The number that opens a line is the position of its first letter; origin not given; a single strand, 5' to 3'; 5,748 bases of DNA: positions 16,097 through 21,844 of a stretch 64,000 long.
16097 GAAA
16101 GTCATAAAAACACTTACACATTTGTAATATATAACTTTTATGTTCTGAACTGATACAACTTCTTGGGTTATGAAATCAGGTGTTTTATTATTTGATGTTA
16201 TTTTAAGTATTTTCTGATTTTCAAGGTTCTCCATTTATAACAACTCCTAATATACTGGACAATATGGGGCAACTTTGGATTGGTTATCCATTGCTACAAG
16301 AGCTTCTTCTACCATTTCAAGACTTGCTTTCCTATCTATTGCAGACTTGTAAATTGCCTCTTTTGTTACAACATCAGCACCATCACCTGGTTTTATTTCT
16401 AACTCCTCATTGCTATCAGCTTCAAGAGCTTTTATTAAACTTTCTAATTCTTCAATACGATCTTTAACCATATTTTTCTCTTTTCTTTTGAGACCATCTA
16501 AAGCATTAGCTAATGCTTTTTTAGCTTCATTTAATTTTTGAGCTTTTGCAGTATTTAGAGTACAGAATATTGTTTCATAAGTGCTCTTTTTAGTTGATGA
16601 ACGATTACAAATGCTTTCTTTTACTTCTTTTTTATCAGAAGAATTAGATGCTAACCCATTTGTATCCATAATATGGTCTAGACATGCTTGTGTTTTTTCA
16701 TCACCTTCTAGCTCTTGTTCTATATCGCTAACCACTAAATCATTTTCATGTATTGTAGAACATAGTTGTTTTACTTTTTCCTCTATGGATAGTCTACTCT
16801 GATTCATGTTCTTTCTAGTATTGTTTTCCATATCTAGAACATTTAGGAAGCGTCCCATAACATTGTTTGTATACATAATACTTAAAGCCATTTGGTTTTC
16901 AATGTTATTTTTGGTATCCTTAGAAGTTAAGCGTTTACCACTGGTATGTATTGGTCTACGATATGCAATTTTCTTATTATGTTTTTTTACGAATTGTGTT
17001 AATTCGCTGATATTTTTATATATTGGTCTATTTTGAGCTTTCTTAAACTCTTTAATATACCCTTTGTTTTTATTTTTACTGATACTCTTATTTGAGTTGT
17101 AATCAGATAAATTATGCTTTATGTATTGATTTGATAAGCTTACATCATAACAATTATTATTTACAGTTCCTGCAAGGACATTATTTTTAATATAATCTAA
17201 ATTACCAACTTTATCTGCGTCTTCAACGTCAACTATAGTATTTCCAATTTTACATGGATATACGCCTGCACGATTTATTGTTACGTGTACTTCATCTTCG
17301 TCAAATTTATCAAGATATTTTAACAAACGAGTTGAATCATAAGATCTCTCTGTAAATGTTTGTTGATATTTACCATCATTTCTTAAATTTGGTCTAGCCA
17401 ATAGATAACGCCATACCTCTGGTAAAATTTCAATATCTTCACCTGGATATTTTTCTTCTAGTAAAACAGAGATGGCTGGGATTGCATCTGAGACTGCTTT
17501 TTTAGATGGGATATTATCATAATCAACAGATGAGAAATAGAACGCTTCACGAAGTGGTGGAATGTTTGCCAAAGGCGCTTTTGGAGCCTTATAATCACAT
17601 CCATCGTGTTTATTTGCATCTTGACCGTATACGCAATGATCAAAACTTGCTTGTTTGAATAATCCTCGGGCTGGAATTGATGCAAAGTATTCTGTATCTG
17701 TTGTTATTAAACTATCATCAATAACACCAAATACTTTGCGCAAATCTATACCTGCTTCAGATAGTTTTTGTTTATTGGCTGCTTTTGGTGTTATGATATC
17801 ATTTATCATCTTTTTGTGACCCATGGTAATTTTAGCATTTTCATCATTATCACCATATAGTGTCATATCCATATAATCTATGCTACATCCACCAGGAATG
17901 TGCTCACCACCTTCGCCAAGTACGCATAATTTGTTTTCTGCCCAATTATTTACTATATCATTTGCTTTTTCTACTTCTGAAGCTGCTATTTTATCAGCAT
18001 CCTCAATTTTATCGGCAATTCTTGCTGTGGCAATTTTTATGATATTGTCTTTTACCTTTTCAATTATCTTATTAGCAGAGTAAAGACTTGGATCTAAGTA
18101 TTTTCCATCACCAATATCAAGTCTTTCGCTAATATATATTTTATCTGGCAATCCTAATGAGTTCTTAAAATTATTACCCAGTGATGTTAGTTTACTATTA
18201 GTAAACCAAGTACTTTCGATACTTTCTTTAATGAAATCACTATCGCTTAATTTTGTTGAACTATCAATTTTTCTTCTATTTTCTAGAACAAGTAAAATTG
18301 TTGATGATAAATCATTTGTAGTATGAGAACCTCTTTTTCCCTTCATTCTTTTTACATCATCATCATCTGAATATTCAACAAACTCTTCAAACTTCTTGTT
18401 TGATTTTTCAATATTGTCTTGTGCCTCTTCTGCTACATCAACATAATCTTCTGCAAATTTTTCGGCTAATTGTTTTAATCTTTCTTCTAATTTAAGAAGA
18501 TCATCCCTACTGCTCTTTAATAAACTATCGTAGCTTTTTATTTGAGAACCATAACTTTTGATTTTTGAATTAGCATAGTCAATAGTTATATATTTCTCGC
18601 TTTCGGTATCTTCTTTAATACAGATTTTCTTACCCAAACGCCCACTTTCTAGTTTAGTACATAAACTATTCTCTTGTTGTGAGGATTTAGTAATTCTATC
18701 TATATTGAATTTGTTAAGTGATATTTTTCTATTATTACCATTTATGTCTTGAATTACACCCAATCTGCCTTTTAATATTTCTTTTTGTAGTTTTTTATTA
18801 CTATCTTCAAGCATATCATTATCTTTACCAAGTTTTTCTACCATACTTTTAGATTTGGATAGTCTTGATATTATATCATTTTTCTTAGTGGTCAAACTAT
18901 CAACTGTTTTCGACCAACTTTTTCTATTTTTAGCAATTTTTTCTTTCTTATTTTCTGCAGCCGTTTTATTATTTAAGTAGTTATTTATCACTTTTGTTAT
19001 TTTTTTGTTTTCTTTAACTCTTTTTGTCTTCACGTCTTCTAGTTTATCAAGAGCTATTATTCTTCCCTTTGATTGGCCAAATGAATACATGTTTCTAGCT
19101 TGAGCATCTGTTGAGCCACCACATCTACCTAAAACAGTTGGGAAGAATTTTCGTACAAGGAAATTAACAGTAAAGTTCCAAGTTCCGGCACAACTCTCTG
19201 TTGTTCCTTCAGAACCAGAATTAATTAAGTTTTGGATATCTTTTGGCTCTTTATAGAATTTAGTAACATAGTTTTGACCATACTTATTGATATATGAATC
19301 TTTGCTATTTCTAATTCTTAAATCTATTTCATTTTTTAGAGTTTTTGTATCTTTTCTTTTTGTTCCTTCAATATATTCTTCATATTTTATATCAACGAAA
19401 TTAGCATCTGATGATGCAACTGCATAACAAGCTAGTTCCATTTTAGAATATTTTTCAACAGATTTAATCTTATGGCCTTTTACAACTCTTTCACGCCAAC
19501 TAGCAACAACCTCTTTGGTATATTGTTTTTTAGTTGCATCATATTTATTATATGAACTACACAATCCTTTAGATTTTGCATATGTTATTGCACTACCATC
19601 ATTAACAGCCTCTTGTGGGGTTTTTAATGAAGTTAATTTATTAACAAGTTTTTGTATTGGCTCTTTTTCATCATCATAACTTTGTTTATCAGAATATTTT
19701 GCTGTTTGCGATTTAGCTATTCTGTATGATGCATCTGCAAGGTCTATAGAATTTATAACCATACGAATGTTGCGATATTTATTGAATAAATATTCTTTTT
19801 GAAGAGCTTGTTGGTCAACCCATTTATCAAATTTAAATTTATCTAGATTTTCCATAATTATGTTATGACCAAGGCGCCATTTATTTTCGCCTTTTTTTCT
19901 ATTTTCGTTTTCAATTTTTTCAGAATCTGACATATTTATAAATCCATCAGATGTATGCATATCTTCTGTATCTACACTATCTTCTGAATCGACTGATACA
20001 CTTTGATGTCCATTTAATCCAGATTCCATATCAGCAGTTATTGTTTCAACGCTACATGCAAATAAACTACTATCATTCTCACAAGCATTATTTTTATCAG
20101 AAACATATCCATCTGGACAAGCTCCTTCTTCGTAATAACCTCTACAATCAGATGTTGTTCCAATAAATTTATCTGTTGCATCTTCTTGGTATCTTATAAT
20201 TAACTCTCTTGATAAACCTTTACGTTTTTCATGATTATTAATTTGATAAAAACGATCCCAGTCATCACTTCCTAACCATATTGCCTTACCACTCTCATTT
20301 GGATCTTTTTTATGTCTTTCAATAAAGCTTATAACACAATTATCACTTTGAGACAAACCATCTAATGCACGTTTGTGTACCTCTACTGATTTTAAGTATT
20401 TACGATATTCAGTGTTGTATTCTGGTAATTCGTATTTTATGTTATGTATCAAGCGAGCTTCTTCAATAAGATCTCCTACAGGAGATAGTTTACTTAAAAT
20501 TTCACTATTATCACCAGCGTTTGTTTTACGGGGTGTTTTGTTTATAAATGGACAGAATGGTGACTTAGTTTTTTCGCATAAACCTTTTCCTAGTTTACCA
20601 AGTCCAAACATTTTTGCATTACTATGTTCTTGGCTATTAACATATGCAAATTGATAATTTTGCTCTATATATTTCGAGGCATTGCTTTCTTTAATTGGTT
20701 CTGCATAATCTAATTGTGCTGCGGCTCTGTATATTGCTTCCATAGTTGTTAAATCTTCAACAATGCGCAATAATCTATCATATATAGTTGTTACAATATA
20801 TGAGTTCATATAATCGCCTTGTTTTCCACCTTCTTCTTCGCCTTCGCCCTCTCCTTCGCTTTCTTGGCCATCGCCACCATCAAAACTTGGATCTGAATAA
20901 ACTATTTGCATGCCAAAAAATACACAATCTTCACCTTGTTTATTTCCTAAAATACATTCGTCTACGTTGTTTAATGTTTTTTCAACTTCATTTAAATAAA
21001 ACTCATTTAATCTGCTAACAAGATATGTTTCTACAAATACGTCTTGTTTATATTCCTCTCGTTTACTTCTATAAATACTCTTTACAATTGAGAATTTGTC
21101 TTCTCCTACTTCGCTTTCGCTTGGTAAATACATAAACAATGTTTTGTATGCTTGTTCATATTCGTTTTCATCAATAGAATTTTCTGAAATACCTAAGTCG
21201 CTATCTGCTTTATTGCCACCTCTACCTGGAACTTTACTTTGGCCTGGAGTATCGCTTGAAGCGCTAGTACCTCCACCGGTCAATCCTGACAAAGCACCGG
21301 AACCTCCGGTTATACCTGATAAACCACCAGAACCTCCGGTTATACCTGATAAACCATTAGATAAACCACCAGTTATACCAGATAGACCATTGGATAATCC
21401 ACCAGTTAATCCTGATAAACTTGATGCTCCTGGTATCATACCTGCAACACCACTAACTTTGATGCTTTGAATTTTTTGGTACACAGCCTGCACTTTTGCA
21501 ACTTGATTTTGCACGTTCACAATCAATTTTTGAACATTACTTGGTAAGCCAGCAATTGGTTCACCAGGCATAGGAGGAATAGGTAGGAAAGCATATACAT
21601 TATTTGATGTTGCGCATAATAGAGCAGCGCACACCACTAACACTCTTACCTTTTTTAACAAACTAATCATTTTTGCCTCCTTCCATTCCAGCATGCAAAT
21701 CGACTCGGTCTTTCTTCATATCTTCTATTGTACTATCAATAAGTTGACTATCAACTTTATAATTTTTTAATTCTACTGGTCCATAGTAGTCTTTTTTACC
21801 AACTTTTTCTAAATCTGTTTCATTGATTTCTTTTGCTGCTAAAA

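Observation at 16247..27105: Five consecutive secreted coiled-coil proteins with VirB5/TrbJ-like N-termini occupy the slot where rvh systems carry VirB6 paralogs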

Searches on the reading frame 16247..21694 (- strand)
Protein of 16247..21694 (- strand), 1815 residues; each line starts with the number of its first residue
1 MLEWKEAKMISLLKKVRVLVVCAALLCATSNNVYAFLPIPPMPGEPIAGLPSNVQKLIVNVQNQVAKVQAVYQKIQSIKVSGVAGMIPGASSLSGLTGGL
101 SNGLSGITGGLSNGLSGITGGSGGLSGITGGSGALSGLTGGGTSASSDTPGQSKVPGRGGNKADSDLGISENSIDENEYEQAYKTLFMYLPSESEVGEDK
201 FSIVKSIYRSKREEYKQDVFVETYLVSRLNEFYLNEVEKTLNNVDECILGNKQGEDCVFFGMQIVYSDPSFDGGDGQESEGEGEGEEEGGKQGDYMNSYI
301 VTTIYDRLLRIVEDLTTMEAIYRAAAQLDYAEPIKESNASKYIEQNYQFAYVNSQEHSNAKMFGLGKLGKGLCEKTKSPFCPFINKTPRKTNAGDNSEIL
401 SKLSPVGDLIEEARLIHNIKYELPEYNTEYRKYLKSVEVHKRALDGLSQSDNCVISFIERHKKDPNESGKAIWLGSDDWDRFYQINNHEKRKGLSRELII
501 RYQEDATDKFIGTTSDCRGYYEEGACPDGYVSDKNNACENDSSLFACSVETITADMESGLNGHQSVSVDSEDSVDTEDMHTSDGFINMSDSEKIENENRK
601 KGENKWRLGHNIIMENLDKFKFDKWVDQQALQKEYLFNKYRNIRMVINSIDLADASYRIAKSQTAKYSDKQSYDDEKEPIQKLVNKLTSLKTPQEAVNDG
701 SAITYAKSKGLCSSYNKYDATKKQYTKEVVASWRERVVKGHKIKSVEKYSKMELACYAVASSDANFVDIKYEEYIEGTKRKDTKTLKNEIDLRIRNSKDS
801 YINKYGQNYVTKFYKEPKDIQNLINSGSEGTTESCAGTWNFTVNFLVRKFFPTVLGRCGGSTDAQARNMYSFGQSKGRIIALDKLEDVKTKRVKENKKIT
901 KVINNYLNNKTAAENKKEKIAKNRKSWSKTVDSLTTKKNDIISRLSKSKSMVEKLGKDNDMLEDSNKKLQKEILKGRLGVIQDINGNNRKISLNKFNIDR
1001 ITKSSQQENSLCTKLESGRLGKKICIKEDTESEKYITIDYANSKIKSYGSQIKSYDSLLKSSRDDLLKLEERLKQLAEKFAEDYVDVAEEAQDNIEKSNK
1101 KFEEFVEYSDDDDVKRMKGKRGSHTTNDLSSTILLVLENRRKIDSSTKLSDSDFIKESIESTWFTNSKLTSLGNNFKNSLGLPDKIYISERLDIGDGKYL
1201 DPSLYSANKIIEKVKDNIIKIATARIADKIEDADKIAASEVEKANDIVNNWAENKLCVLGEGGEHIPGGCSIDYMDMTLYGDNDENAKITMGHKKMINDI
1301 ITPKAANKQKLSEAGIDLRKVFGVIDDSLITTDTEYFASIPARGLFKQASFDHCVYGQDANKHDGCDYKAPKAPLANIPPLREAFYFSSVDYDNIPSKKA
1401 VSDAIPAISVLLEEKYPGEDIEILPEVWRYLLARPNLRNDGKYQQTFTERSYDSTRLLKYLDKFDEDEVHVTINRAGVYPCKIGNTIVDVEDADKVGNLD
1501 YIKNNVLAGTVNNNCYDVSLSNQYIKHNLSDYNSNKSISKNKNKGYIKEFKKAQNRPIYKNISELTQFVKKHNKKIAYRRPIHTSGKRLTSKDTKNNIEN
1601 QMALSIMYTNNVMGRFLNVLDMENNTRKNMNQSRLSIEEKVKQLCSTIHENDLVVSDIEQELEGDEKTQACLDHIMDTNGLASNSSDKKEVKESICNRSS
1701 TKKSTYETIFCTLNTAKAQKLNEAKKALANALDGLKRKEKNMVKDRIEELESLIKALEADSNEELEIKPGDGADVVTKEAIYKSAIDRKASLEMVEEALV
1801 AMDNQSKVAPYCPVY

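Call 4: search_protein_families(library=pfam, proteins=[window:16247-21694:-], max_evalue=1)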
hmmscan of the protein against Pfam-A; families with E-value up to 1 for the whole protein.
window:16247-21694:- (1815 aa): 0 families

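Call 77: search_protein_families(library=ncbifam, proteins=[window:16247-21694:-], max_evalue=0.01)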
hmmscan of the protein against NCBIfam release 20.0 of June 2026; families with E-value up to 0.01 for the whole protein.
window:16247-21694:- (1815 aa): 0 families

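Call 83: search_solved_structures(query=window:16247-21694:-, max_evalue=1, show_alignments=0)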
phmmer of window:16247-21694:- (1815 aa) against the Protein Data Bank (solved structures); distinct sequences matched with E-value up to 1: 0.

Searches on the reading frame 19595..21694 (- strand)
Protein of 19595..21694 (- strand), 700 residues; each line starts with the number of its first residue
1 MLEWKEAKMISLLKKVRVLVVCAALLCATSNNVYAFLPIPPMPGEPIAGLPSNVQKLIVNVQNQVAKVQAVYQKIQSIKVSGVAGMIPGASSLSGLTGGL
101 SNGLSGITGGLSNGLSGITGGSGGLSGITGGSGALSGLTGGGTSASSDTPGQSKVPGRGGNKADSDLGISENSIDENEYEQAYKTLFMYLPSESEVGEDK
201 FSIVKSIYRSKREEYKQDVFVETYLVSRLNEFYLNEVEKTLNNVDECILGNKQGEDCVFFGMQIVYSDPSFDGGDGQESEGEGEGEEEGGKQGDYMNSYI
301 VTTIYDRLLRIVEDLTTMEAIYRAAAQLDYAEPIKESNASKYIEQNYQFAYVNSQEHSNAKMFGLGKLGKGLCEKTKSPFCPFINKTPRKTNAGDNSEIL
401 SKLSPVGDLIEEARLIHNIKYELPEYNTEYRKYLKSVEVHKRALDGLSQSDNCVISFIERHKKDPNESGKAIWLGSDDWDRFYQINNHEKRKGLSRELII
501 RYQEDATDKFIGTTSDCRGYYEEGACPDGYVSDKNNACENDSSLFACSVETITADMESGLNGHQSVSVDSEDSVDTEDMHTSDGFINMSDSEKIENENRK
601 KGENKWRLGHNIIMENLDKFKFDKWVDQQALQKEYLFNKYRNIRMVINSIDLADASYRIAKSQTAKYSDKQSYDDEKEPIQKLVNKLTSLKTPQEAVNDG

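Call 87: find_homologous_proteins(query=A6, max_evalue=0.001)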
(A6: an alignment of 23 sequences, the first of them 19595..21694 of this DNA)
Query A6 (23 sequences) (700 aa, profile of the alignment): 1 proteins with E <= 0.001 among 8000 candidates.
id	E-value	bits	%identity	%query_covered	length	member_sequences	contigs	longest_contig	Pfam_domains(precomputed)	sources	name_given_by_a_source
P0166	6.3e-224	764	33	97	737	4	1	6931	-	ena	-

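Call 106: search_solved_structures(query=A6, max_evalue=1, show_alignments=1)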
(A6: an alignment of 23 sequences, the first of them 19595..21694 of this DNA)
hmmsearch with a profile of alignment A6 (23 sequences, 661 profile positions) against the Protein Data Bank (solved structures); distinct sequences matched with E-value up to 1: 6.
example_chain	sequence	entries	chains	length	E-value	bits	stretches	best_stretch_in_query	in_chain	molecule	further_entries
2l95_A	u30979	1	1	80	0.71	11.7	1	526-569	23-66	Crammer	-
3hpb_A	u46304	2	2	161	0.71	11.7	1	27-84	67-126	Snx5 protein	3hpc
5wy2_A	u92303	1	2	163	0.73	11.6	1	27-84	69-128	Sorting nexin-5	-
5tp1_A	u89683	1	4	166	0.76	11.6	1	27-84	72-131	Sorting nexin-5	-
5tgh_A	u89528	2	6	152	0.93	11.3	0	27-83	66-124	Sorting nexin-5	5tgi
5tgj_A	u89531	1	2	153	0.94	11.3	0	27-83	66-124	Sorting nexin-5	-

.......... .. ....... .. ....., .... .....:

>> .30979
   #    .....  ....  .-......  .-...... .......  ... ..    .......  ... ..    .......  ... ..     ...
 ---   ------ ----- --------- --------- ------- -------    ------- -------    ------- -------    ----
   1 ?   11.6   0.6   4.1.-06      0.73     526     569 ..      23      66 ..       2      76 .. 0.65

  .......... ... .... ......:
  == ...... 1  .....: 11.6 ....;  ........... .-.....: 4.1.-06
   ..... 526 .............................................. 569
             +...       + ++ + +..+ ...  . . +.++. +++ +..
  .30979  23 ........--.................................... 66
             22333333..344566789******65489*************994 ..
